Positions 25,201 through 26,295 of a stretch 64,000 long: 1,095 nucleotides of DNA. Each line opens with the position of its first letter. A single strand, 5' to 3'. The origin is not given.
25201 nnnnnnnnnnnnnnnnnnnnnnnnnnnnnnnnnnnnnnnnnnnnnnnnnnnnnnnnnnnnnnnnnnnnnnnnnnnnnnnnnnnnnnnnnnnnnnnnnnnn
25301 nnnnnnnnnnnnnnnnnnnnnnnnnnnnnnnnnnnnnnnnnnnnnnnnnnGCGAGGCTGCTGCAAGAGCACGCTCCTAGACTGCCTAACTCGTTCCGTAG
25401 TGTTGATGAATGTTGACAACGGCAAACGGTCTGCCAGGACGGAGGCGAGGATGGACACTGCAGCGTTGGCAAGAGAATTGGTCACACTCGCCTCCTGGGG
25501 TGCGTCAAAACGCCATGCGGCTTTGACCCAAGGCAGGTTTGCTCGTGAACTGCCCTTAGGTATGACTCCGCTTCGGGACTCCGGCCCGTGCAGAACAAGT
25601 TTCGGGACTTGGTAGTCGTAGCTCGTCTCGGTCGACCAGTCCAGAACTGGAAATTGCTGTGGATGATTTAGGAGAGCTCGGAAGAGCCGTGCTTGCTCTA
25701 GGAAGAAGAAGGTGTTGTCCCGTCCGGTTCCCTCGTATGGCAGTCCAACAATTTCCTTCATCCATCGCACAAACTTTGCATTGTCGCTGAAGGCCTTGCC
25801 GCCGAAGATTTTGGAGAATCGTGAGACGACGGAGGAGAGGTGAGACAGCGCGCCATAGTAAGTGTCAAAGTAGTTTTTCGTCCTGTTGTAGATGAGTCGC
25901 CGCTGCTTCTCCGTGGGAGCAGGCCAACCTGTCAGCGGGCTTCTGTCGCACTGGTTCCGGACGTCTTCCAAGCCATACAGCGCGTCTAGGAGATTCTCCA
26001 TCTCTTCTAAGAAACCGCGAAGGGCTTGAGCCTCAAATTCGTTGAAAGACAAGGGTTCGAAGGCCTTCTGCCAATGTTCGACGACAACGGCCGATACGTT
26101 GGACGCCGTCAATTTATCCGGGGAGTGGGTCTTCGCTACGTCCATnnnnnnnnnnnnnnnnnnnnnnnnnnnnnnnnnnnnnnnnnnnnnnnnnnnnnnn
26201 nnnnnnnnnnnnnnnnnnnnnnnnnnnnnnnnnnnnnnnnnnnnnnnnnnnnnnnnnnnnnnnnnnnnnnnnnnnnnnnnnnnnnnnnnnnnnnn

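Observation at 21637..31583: Dense uncharacterised defence-like cargo: three HEPN-motif proteins, HNH and OLD on one small IME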

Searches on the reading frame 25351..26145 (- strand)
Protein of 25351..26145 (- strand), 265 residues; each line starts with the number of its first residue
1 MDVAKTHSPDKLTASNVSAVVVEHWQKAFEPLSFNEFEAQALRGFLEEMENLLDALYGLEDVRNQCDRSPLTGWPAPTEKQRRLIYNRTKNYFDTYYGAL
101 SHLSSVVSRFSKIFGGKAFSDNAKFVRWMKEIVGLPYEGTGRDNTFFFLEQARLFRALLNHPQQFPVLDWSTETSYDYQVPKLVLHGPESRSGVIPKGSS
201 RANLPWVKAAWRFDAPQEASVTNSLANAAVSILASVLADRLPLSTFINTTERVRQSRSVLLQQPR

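Call 5: search_protein_families(library=pfam, proteins=[window:25351-26145:-], max_evalue=0.1)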
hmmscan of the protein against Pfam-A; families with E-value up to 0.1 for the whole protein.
window:25351-26145:- (265 aa): 0 families

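Call 6: search_protein_families(library=padloc, proteins=[window:25351-26145:-], max_evalue=0.1)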
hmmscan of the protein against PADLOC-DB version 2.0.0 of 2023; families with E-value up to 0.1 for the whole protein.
window:25351-26145:- (265 aa): 0 families

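Call 7: search_protein_families(library=ncbifam, proteins=[window:25351-26145:-], max_evalue=0.1)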
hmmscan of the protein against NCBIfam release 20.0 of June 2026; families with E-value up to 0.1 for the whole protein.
window:25351-26145:- (265 aa): 0 families

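Call 8: search_protein_families(library=phrogs, proteins=[window:25351-26145:-], max_evalue=0.1)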
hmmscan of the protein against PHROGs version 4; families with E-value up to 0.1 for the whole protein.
window:25351-26145:- (265 aa): 0 families

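Call 14: find_homologous_proteins(query=window:25351-26145:-)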
Query window:25351-26145:- (265 aa): 22 proteins with E <= 0.001 among 899 candidates.
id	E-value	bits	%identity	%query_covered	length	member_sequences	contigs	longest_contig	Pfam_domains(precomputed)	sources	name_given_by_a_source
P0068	8.1e-172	588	98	100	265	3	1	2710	-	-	-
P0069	4.0e-148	510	85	100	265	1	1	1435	-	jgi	jgi:hypothetical protein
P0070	7.7e-89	316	57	95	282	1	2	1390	-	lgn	-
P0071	2.6e-73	265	54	89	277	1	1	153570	-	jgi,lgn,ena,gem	-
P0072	1.0e-71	260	51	92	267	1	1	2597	-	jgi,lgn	jgi:hypothetical protein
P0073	4.5e-71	258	53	89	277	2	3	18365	-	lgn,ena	-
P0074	7.4e-71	257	52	92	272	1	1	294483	-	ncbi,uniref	ncbi:hypothetical protein ACIQTZ_08185 [Paenarthrobacter sp. NPDC090520]|uniref:hypothetical protein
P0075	1.0e-66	243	51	88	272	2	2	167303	-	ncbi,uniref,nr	ncbi:hypothetical protein DM794_06445 [Paenarthrobacter ureafaciens]|uniref:hypothetical protein n=1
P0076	3.3e-66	242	53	88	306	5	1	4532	-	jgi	jgi:hypothetical protein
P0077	1.7e-64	236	53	83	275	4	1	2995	-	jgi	jgi:hypothetical protein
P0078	1.1e-63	233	49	94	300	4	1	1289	-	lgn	-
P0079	1.2e-63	233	49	95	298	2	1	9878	-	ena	-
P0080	2.0e-63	232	51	88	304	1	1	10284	-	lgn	-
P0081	3.3e-60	222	45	92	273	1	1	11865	-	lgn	-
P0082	5.3e-50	188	51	73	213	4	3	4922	-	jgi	jgi:hypothetical protein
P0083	2.0e-42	164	42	90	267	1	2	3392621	-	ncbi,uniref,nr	ncbi:hypothetical protein ACFSBZ_12110 [Amnibacterium flavum]|uniref:hypothetical protein n=1 Tax=Am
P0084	5.1e-36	143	39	88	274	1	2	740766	-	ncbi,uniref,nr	ncbi:hypothetical protein IFU08_08095 [Microbacterium sp. CFBP 8790]|uniref:hypothetical protein n=1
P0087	4.3e-33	133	36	88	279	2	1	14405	-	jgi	jgi:hypothetical protein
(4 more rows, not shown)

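Call 19: search_solved_structures(query=A2, max_evalue=10)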
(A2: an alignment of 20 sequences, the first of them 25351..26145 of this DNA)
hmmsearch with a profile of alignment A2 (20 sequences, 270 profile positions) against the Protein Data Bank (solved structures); distinct sequences matched with E-value up to 10: 0.

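Call 30: find_encoding_contigs(protein=P0083, flank=8000, max_places=2)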
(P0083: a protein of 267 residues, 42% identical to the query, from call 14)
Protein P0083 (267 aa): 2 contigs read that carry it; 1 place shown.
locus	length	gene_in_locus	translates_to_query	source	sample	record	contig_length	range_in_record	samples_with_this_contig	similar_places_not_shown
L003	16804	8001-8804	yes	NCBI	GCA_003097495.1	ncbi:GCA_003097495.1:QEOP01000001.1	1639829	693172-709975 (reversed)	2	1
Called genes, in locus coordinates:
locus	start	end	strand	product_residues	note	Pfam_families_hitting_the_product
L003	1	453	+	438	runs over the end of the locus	PF01547:SBP_bac_1, PF13416:SBP_bac_8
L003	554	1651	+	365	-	PF00528:BPD_transp_1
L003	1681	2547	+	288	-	PF00528:BPD_transp_1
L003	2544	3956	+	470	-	PF00232:Glyco_hydro_1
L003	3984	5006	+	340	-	PF00356:LacI, PF00532:Peripla_BP_1, PF13407:Peripla_BP_4, PF13377:Peripla_BP_3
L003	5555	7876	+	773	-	PF02463:SMC_N (faint), PF13175:AAA_15 (faint), PF13304:AAA_21 (weak)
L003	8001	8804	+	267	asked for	-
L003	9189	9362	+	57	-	PF05532:CsbD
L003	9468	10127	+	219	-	PF00440:TetR_N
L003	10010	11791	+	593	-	PF06609:TRI12, PF00083:Sugar_tr, PF07690:MFS_1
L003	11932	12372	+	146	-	PF01475:FUR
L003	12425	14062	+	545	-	PF00199:Catalase, PF06628:Catalase-rel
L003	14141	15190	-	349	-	PF21948:LplA-B_cat, PF03099:BPL_LplA_LipB (weak)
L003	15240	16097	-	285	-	PF00561:Abhydrolase_1, PF12146:Hydrolase_4, PF12697:Abhydrolase_6, PF00326:Peptidase_S9 (weak)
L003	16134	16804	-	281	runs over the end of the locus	PF08379:Bact_transglu_N, PF01841:Transglut_core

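Call 31: find_encoding_contigs(protein=P0071, flank=8000, max_places=2)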
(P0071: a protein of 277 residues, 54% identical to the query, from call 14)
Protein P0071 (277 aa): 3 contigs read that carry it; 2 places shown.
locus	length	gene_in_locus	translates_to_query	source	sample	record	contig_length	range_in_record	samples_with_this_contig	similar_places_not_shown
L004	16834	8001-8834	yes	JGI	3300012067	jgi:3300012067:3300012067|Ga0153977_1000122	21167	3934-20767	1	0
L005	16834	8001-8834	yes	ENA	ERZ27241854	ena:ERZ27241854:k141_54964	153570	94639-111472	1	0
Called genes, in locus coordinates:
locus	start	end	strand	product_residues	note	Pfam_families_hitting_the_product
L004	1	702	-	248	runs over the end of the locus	PF06283:ThuA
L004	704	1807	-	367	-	PF01408:GFO_IDH_MocA, PF02894:GFO_IDH_MocA_C, PF22725:GFO_IDH_MocA_C3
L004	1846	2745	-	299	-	PF00528:BPD_transp_1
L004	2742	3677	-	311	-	PF00528:BPD_transp_1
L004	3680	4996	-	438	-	PF01547:SBP_bac_1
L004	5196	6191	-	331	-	PF00356:LacI, PF00532:Peripla_BP_1, PF13407:Peripla_BP_4, PF13377:Peripla_BP_3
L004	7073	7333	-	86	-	-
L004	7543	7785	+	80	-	-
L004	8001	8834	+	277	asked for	-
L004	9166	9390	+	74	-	-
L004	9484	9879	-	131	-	-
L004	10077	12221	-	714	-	-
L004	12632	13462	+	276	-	-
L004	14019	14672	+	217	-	PF18863:AbiJ_NTD4 (weak), PF14355:Abi_C (faint)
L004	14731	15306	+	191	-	-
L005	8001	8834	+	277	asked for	-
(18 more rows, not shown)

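Call 32: find_encoding_contigs(protein=P0084, flank=7000, max_places=2)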
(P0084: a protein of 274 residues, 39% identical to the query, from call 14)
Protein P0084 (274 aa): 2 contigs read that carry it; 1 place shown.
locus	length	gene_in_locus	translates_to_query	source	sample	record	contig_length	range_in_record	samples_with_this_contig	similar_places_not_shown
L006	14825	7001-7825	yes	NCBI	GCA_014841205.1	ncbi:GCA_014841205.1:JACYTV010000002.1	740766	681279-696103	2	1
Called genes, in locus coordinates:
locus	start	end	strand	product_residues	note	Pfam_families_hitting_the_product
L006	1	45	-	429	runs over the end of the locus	PF00781:DAGK_cat, PF01513:NAD_kinase, PF19279:YegS_C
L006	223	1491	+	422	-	PF02403:Seryl_tRNA_N, PF00587:tRNA-synt_2b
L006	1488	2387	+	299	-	PF00702:Hydrolase (weak), PF08282:Hydrolase_3, PF12710:HAD (faint), PF05116:S6PP (weak)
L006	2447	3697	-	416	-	PF10011:DUF2254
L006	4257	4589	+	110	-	-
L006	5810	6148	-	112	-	-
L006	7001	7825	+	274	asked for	-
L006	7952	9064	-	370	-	PF04607:RelA_SpoT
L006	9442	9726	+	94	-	PF02604:PhdYeFM_antitox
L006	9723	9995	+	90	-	PF05016:ParE_toxin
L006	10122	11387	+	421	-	PF03816:LytR_cpsA_psr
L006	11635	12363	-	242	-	PF00970:FAD_binding_6, PF00175:NAD_binding_1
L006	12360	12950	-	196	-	PF00174:Oxidored_molyb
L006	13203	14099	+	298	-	PF05661:DUF808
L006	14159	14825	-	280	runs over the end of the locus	PF12146:Hydrolase_4, PF00561:Abhydrolase_1, PF12697:Abhydrolase_6, PF00326:Peptidase_S9 (faint), PF00756:Esterase (faint)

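Call 33: find_encoding_contigs(protein=P0087, flank=7000, max_places=2)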
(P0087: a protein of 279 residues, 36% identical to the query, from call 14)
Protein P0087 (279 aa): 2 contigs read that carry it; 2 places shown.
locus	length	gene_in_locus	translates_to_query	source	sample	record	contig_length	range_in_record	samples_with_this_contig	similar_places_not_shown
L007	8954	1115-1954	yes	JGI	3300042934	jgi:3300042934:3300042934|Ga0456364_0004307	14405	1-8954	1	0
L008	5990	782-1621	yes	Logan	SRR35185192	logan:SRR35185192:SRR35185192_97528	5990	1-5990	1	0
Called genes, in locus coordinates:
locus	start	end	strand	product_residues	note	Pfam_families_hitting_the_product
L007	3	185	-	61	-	?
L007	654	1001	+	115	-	-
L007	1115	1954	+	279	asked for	-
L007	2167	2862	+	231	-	-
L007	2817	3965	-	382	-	-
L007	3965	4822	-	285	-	PF00069:Pkinase, PF07714:PK_Tyr_Ser-Thr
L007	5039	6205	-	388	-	-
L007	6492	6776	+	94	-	PF02604:PhdYeFM_antitox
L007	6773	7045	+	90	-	PF05016:ParE_toxin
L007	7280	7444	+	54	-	-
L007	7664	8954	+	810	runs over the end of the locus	PF01757:Acyl_transf_3, PF10129:OpgC_C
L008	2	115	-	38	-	?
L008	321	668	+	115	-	-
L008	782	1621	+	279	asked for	-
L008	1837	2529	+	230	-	-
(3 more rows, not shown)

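Call 34: find_encoding_contigs(protein=P0074, flank=7000, max_places=2)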
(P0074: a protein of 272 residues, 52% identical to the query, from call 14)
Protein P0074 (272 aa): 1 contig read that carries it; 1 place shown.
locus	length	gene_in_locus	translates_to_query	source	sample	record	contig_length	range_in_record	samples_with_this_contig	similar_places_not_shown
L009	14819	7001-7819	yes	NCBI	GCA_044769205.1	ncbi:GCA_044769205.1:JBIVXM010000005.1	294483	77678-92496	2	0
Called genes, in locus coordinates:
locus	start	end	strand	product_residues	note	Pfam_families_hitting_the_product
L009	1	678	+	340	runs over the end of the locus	PF01261:AP_endonuc_2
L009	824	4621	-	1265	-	PF20693:YobI-ATPase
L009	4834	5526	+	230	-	-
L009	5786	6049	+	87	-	-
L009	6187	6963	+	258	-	PF08986:DUF1889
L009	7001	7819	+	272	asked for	-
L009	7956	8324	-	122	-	PF02623:FliW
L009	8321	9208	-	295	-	PF00669:Flagellin_N, PF00700:Flagellin_C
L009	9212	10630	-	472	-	PF22638:FlgK_D1, PF06429:Flg_bbr_C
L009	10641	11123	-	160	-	PF05130:FlgN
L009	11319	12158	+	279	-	PF00669:Flagellin_N, PF00700:Flagellin_C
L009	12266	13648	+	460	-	PF02465:FliD_N, PF07195:FliD_C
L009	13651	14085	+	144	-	PF02561:FliS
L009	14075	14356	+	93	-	-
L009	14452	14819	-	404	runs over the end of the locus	PF01546:Peptidase_M20, PF07687:M20_dimer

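Call 44: search_protein_families(library=pfam, alignment_id=A2, max_evalue=1)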
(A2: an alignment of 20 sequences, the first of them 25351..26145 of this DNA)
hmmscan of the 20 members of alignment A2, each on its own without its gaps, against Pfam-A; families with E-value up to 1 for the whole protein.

A. member 1, window:25351-26145:- (265 aa): 0 families

B. families by the number of members that match (of 20 scanned): 8 families
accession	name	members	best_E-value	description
PF19709.4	DUF6206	3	0.068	Family of unknown function (DUF6206)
PF21854.2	Treslin_N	2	0.12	Treslin, N-terminal domain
PF13326.11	PSII_Pbs27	1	0.13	Photosystem II Pbs27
PF09228.15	Prok-TraM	1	0.13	Prokaryotic Transcriptional repressor TraM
PF02331.20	P35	1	0.14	Apoptosis preventing protein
PF25708.1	Phage_T7_Gp5_9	1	0.17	Phage T7 gp5.9 RecBCD inhibitor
PF22762.1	NrS1-pol-like_tail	1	0.27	NrS-1 polymerase-like, tail domain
PF04949.18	Transcrip_act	1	0.27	Transcriptional activator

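Call 48: find_related_loci(query=A2, collection=genome_contigs, flank=6000)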
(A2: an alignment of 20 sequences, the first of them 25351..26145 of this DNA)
Query A2 (265 aa) in genome_contigs; peptide patterns used: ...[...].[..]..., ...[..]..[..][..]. (x = any residue, [..] = any of these).
149 stretches matched a pattern; 3 encode a relative of the query (tblastn E <= 1e-3); 3 distinct loci.
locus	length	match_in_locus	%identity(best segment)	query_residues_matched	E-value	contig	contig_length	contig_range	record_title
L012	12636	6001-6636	38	21-236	4e-41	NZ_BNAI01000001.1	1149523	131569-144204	Pseudolysinimonas yzui strain CGMCC 1.16548 sequence01, whole genome shotgun sequence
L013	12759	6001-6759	41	6-260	8e-41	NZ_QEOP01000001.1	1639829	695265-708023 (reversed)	Amnibacterium flavum strain M8JJ-5 scaffold1, whole genome shotgun sequence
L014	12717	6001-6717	31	5-246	3e-33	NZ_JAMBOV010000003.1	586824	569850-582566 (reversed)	Microbacterium oleivorans strain P10 NODE_3_, whole genome shotgun sequence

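Call 53: find_related_loci(query=A2, collection=metagenome_contigs, flank=5000)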
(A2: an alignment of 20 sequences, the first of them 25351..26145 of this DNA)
Query A2 (265 aa) in metagenome_contigs; peptide patterns used: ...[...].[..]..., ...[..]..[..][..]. (x = any residue, [..] = any of these).
225 stretches matched a pattern; 5 encode a relative of the query (tblastn E <= 1e-3); 5 distinct loci.
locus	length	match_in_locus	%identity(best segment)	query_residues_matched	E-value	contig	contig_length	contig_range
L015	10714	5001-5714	54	17-252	5e-79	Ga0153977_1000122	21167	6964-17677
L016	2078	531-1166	48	25-240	6e-59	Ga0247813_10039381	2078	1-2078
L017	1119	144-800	42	18-238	5e-54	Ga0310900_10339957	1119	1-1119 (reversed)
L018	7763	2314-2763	43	98-252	2e-28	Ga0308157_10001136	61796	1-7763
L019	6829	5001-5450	43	98-252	2e-28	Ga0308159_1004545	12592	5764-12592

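Call 64: predict_structure(alignment_id=A6)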
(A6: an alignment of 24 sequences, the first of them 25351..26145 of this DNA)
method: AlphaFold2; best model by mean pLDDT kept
length: 265 residues; sequences in the alignment: 24
mean_pLDDT: 86.8   pTM: 0.86
mean pLDDT of the five models: 86.8, 86.4, 86.4, 85.7, 85.2
residues with pLDDT >= 90: 188; 70-90: 47; 50-70: 9; < 50: 21
segments of 3 or more residues with pLDDT < 50: 1-14, 136-141
pLDDT, mean of each block of 10 residues (from residue 1): 32 62 94 96 98 96 93 93 96 98 98 95 95 60 80 94 83 87 93 92 81 93 93 94 82 90 66
secondary structure, 60 per line:
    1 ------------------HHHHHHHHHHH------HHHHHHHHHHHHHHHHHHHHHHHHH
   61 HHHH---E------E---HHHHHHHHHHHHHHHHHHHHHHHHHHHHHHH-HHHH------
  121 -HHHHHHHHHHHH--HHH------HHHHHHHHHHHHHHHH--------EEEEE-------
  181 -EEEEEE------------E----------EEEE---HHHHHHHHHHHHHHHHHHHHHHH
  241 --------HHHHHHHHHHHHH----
elements in order: H19-29 H36-64 H79-109 H111-114 H122-133 H145-160 E169-173 E182-187 E211-214 H218-240 H249-261

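Call 96: search_protein_families(library=padloc, alignment_id=A6, max_evalue=0.1)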
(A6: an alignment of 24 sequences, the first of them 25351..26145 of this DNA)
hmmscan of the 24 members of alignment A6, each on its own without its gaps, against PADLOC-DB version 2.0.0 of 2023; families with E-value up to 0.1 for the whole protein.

A. member 1, window:25351-26145:- (265 aa): 0 families

B. families by the number of members that match (of 24 scanned): 4 families
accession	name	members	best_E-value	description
PDLC00242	LmuA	1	0.0005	DUF4297 domain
PDLC00260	LmuB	1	0.00071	DUF4297 domain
PDLC03534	REase_II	1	0.051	Type II restriction enzyme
PDLC03797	RTasPDDEXK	1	0.051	DRT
